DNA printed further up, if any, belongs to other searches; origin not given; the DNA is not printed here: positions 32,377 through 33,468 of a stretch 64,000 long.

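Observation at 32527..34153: Tandem pilin-like paralogs with a non-canonical N-terminal hydrophobic segment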

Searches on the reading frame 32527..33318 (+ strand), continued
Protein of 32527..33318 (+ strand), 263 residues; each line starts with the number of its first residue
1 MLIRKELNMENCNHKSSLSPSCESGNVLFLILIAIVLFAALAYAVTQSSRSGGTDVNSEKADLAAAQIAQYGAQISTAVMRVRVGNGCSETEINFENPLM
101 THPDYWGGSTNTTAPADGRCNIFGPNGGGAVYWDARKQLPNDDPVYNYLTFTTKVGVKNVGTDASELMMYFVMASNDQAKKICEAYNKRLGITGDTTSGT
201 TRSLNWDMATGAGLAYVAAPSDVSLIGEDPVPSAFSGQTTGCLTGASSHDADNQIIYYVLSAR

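Call 28: search_protein_families(library=ncbifam, proteins=[L002:950-1450:-, L002:2023-3534:+, L002:3654-5258:+, L002:5276-7069:+, L002:7096-8316:+, L002:8320-9279:+, L002:9444-9974:+, L002:10724-11473:+], max_evalue=0.1)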
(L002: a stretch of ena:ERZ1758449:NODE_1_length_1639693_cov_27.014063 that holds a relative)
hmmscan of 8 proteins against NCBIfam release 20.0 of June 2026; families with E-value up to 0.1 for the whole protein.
L002:950-1450:- (166 aa): 1 family
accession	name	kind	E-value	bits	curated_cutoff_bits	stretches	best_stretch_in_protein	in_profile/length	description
NF047322.1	HK_morpho_MacS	equivalog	0.074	12.2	300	1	15-154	19-159/367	MacS family sensor histidine kinase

L002:2023-3534:+ (503 aa): 6 families
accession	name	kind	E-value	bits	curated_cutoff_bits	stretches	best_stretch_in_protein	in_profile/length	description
TIGR02519.1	pilus_MshL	equivalog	1.1e-25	90.2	250.2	1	195-454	7-290/290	pilus (MSHA type) biogenesis protein MshL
TIGR02520.1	pilus_B_mal_scr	equivalog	1.7e-20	73.1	287.65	1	207-451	258-511/513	PilN family type IVB pilus formation outer membrane protein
TIGR02517.1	type_II_gspD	equivalog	3e-09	35.9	351.35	1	192-454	306-590/600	type II secretion system secretin GspD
TIGR02516.1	type_III_yscC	equivalog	4e-07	29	238.45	1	198-454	210-461/463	type III secretion system outer membrane ring subunit SctC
TIGR02515.1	IV_pilus_PilQ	subfamily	0.00024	20.2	284.35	1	256-423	235-391/428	type IV pilus secretin PilQ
NF011873.0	PRK15346.1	equivalog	0.00075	18.3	524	1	204-419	253-454/499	EscC/YscC/HrcC family type III secretion system outer membrane ring protein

L002:3654-5258:+ (534 aa): 3 families
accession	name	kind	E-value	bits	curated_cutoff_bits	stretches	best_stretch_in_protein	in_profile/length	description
NF012200.0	choice_anch_D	domain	9.9e-21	74.3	45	2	150-249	3-104/108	choice-of-anchor D domain-containing protein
NF033207.2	midcut_by_XrtH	subfamily_domain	0.0031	17.6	45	0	304-353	125-175/175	midcut-by-XrtH protein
NF052591.1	ArlG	equivalog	0.016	15.2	110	1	146-220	33-107/148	archaellum stator protein ArlG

L002:5276-7069:+ (597 aa): 28 families (the best 25 are shown)
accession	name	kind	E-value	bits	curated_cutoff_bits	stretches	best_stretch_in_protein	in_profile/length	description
TIGR02533.1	type_II_gspE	equivalog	4e-69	233.5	630.25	1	173-542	87-436/486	type II secretion system ATPase GspE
NF007755.0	PRK10436.1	equivalog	4.9e-67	226.6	617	1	151-552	51-417/465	type II secretion system protein GspE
TIGR02538.1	type_IV_pilB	equivalog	1.5e-65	221.9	675.65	1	192-591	178-551/564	type IV-A pilus assembly ATPase PilB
NF053534.1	T4PilAsmATPsTfpB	equivalog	3.8e-59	200.6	850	1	203-543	209-533/584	type IV pilus assembly ATPase TfpB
NF041000.1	ATPase_ComGA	equivalog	9e-57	192.1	300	1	201-481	2-266/267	competence type IV pilus ATPase ComGA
TIGR01420.1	pilT_fam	subfamily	1.2e-48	166.1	319.1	1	201-484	4-272/343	PilT/PilU family type 4a pilus ATPase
TIGR02525.1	plasmid_TraJ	equivalog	5.4e-26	91.4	368.3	1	338-482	150-300/372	plasmid transfer ATPase TraJ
TIGR02524.1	dot_icm_DotB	equivalog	1.9e-20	73.4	463.3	1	336-510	133-313/358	Dot/Icm type IV secretion system ATPase DotB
TIGR02788.1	VirB11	equivalog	4.4e-20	71.9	249.95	1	339-459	146-270/308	P-type DNA transfer ATPase VirB11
TIGR02782.1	TrbB_P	equivalog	2.4e-19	69.7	304.55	1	340-504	139-298/303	P-type conjugative transfer ATPase TrbB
NF058587.1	archaellum_moto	equivalog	1.2e-18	67.1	550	1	339-453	277-395/527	archaellum flagellar ATPase motor FlaI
TIGR03819.1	heli_sec_ATPase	hypoth_equivalog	7.3e-17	61.6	373.15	1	243-454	92-300/340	TadA family conjugal transfer-associated ATPase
NF053672.1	bindosome_BasE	exception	4.8e-15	55.3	1000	1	340-458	273-395/512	bindosome assembly system ATPase subunit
NF010407.0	PRK13833.1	subfamily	3.7e-14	52.9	499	1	340-460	147-268/323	conjugal transfer protein TrbB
NF010425.0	PRK13851.1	equivalog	4.4e-14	52.1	461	1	339-512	164-331/344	type IV secretion system protein VirB11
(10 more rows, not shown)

L002:7096-8316:+ (406 aa): 3 families
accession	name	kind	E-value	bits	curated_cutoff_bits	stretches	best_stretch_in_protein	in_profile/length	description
TIGR02120.1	GspF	equivalog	6.7e-05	22.3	424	1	224-360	226-363/401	type II secretion system inner membrane protein GspF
NF041012.2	T4P_ComGB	equivalog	0.0019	17.6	240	1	89-325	28-260/332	competence type IV pilus assembly protein ComGB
NF052606.1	T4PiliAsmPilCMyx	equivalog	0.0081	15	700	1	228-295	249-314/419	type IV pilus assembly protein PilC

L002:8320-9279:+ (319 aa): 1 family
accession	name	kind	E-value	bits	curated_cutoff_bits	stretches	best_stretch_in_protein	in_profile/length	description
NF053861.1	DS8_antiphage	equivalog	0.039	11.6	790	1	152-273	841-960/994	anti-phage protein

L002:9444-9974:+ (176 aa): 3 families
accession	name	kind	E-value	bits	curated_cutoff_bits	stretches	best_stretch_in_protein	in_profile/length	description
NF045542.1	Clp_rel_HeadMat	equivalog_domain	0.015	15.2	120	1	57-124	8-75/165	head maturation protease, ClpP-related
NF011520.0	PRK14959.1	equivalog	0.022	13.2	798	1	68-165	422-517/624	DNA polymerase III subunits gamma and tau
NF050013.1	HpsJ_like_A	equivalog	0.023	14.3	140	1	36-110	77-153/217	HpsJ-like protein, cyanoexosortase A-associated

L002:10724-11473:+ (249 aa): 1 family
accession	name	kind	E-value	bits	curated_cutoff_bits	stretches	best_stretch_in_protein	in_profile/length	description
TIGR02600.1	Verru_Chthon_A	subfamily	0.0037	15.2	332.3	1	14-64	1-51/1296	Verru_Chthon cassette protein A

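Call 31: predict_structure(alignment_id=A2)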
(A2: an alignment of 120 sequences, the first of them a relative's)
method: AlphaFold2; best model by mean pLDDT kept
length: 255 residues; sequences in the alignment: 120
mean_pLDDT: 87.3   pTM: 0.78
mean pLDDT of the five models: 87.3, 86.7, 86.6, 85.0, 84.7
residues with pLDDT >= 90: 156; 70-90: 68; 50-70: 30; < 50: 1
segments of 3 or more residues with pLDDT < 50: none
pLDDT, mean of each block of 10 residues (from residue 1): 68 73 90 75 72 96 98 97 94 65 92 96 94 86 94 95 93 96 93 80 88 89 91 84 80 96
secondary structure, 60 per line:
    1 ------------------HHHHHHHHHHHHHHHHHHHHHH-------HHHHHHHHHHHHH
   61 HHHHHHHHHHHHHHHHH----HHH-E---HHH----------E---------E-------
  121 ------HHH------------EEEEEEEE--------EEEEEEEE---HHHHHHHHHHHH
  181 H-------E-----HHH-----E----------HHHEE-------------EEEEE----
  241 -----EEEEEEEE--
elements in order: H19-40 H48-77 E142-149 E158-165 H169-181 E232-236 E246-253

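Call 33: fold_search(model_id=the predicted structure, library=pdb)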
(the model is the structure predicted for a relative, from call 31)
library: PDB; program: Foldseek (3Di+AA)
matches with E <= 10: 78; with E <= 0.001: 0
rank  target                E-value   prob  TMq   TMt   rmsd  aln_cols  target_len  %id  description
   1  6t8s_AAA              9.5e-02  0.35  0.27  0.45   8.0       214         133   13  Structure of the major Type IV pilin PilA1 from Clostridium difficile (released 2020-03-25)
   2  6t8s_BBB              2.1e-01  0.18  0.24  0.40  10.1       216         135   12  Structure of the major Type IV pilin PilA1 from Clostridium difficile (released 2020-03-25)
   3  6t8s_CCC              7.1e-01  0.12  0.25  0.43   8.9       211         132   12  Structure of the major Type IV pilin PilA1 from Clostridium difficile (released 2020-03-25)
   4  7c5i_P                1.0e+00  0.02  0.10  0.09   9.6       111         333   14  Crystal Structure of C150A mutant of Glyceraldehyde-3-phosphate-dehydrogenase1 from Escherichia coli complexed with PO (released 2021-05-26)
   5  7bew                  1.2e+00  0.04  0.13  0.11   8.5       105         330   13  Glyceraldehyde 3-phosphate dehydrogenase from Campylobacter jejeuni - NAD(P) complex (released 2022-01-12)
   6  7c5f_P                1.2e+00  0.02  0.12  0.10  10.3       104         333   12  Crystal Structure of Glyceraldehyde-3-phosphate dehydrogenase1 from Escherichia coli at 1.88 Angstrom resolution (released 2020-09-23)
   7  7bex                  1.4e+00  0.03  0.13  0.11   8.7       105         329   14  Glyceraldehyde 3-phosphate dehydrogenase from Campylobacter jejeuni - ADP complex (released 2022-01-12)
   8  7tve_F                1.8e+00  0.01  0.10  0.10  10.5        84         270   14  ATP and DNA bound SMC5/6 core complex (released 2022-06-22)
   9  1gae_O                2.0e+00  0.02  0.11  0.10   8.9       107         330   12  COMPARISON OF THE STRUCTURES OF WILD TYPE AND A N313T MUTANT OF ESCHERICHIA COLI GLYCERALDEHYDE 3-PHOSPHATE DEHYDROGEN (released 1996-03-08)
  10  7c5o_Q                2.1e+00  0.02  0.12  0.10  10.2       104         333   10  Crystal Structure of H177A mutant of Glyceraldehyde-3-phosphate-dehydrogenase1 from Escherichia coli complexed with NA (released 2021-05-26)
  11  1gad_O                2.4e+00  0.01  0.11  0.10   8.5       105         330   12  COMPARISON OF THE STRUCTURES OF WILD TYPE AND A N313T MUTANT OF ESCHERICHIA COLI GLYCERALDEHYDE 3-PHOSPHATE DEHYDROGEN (released 1996-03-08)
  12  4mvj_B                2.6e+00  0.02  0.12  0.10   8.8       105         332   12  2.85 Angstrom Resolution Crystal Structure of Glyceraldehyde 3-phosphate Dehydrogenase A (gapA) from Escherichia coli  (released 2014-04-23)
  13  3e7f_A                2.8e+00  0.02  0.13  0.12  13.1        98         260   10  Crystal structure of 6-phosphogluconolactonase from Trypanosoma brucei complexed with 6-phosphogluconic acid (released 2009-05-26)
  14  4mvj_A                2.8e+00  0.02  0.12  0.10   8.8       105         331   12  2.85 Angstrom Resolution Crystal Structure of Glyceraldehyde 3-phosphate Dehydrogenase A (gapA) from Escherichia coli  (released 2014-04-23)
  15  4dib_B                3.0e+00  0.02  0.13  0.11   8.9       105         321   12  The crystal structure of glyceraldehyde-3-phosphate dehydrogenase from Bacillus anthracis str. Sterne (released 2012-02-22)
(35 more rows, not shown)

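Call 34: search_solved_structures(query=A2, max_evalue=10, show_alignments=3)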
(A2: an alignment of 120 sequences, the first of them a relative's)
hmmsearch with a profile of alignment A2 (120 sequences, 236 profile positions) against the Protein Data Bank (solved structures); distinct sequences matched with E-value up to 10: 1.
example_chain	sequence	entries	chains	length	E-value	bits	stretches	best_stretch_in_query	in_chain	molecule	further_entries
3g7k_A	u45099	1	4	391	0.97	12.7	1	124-217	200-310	3-methylitaconate isomerase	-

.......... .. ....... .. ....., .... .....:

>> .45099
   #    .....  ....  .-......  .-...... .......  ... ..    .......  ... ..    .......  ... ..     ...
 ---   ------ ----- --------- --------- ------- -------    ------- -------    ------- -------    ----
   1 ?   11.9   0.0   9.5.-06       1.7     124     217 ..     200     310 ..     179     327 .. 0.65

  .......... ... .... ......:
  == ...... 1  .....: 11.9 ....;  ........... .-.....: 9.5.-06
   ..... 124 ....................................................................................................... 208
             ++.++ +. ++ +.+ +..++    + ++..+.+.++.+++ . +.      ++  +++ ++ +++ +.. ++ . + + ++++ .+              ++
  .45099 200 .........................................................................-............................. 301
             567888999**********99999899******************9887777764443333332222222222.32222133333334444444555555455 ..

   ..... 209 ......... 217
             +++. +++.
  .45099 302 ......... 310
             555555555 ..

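Call 57: search_protein_representatives(alignment_id=A2)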
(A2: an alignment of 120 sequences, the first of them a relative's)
Query: 120 sequences, 236 profile positions. Proteins with E-value up to 0.001 (for the whole library): 4692; up to 1e-10: 4087; up to 1e-30: 2589. The best 150 are listed.
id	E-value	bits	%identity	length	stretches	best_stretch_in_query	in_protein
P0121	1.9e-76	273.6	-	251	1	5-236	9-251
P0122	3.7e-75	269.4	-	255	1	2-236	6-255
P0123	5.6e-75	268.8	-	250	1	3-236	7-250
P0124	5.6e-75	268.8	-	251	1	4-236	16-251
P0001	5.5e-74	265.5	-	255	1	7-236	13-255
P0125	6.7e-74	265.2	-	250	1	4-236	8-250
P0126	2.4e-73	263.4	-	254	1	4-236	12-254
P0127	1.4e-72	260.9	-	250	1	4-236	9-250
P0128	2.1e-72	260.3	-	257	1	3-236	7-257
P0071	7.2e-72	258.6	-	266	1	5-236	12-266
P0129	1.0e-71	258.1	-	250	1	3-236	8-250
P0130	1.4e-71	257.7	-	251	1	5-236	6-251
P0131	2.4e-71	256.9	-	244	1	2-236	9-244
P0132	2.8e-71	256.7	-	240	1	6-236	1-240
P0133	3.2e-71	256.5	-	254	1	4-236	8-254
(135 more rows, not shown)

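Call 60: search_solved_structures(query=L002:5276-7069:+, max_evalue=1e-20)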
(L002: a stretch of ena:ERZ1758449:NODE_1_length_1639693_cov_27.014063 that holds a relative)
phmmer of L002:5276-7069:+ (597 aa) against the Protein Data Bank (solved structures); distinct sequences matched with E-value up to 1e-20: 22.
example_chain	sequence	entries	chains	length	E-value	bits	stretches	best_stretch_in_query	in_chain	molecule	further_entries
1p9r_A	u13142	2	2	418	5.9e-51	176.9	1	197-542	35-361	General secretion pathway protein E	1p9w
4pht_A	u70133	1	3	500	1e-50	176.1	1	162-542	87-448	General secretory pathway protein E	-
4kss_A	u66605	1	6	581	1.6e-50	175.4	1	197-542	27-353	Type II secretion system protein E, hemolysin-coregulated protein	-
4ksr_A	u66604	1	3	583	1.6e-50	175.4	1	197-542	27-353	Type II secretion system protein E, Hemolysin-coregulated protein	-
5oiu_A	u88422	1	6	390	4.9e-46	160.6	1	196-541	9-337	Type IV pilus assembly protein PilF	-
5it5_F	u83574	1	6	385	5.8e-46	160.4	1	197-541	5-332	ATP binding motif-containing protein PilF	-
6ejf_A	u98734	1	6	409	7.1e-46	160.1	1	197-541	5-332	Type IV pilus assembly protein PilF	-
6f8l_G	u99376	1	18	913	4.9e-45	157.3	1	196-541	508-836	Type IV pilus assembly protein PilF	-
5zfr_A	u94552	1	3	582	7.6e-43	150.1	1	202-534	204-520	Type IV pilus biogenesis ATPase PilB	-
5tsg_B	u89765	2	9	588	1.1e-42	149.5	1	202-534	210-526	Type IV pilus biogenesis ATPase PilB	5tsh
6olj_C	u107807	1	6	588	1.2e-42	149.5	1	202-534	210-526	Type IV pilus biogenesis ATPase PilB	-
3jc8_Ba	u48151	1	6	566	1.8e-42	148.8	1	202-538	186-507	Type IV-A pilus assembly ATPase PilB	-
2gsz_A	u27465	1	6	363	2.9e-34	121.8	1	338-484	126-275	twitching motility protein PilT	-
2ewv_A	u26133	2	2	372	2.9e-34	121.8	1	338-484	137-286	twitching motility protein PilT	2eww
2eyu_A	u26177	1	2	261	5.2e-34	120.9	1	338-483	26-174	twitching motility protein PilT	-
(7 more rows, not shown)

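Call 61: search_solved_structures(query=L002:7096-8316:+, max_evalue=1)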
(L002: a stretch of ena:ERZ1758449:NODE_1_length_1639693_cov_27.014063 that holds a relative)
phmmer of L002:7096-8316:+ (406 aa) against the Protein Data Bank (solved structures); distinct sequences matched with E-value up to 1: 0.

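Call 75: search_protein_families(library=pfam, alignment_id=A4, max_evalue=0.01)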
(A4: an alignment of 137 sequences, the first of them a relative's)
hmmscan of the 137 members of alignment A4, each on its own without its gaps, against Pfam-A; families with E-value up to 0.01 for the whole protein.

A. member 1, P0001 (255 aa): 0 families

B. families by the number of members that match (of 137 scanned): 3 families
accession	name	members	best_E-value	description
PF02743.24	dCache_1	1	0.00052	Cache domain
PF25706.1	HCMV_UL116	1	0.0026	Human cytomegalovirus UL116 protein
PF24046.1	At4g08330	1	0.0034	At4g08330 beta-tent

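Call 77: find_homologous_proteins(query=L002:7096-8316:+, max_evalue=0.00001)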
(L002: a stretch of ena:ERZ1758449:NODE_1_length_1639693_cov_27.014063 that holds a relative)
Query L002:7096-8316:+ (406 aa): 1049 proteins with E <= 0.00001 among 8000 candidates; the best 120 are listed.
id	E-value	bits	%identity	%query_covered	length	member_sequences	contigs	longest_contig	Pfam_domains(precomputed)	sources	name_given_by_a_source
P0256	1.0e-265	899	100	100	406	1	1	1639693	-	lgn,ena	-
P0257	8.5e-245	830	91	100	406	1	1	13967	PF00482.29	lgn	-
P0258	3.7e-231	785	86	100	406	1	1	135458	PF00482.29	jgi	jgi:type II secretory pathway component PulF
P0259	6.8e-231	784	85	100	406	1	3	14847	PF00482.29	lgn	-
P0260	7.9e-231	784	86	100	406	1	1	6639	-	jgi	jgi:type II secretory pathway component PulF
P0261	1.5e-230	783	86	100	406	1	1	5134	PF00482.29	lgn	-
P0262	2.9e-230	782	85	100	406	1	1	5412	PF00482.29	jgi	-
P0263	1.2e-229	780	85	100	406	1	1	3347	PF00482.29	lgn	-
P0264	2.6e-229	779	85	100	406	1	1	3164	-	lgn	-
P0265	3.2e-229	779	84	100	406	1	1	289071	-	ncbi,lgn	-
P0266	3.6e-229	778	85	100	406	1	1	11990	PF00482.29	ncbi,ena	-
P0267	4.0e-229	778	86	100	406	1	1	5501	-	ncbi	-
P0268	4.9e-229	778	86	100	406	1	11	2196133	PF00482.29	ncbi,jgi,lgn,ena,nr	ncbi:MAG: hypothetical protein ABTQ25_04670 [Nitrosomonas ureae]|jgi:type II secretory pathway compo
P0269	6.8e-229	777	85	100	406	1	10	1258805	PF00482.29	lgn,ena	-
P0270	7.9e-229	777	85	100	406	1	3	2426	PF00482.29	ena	-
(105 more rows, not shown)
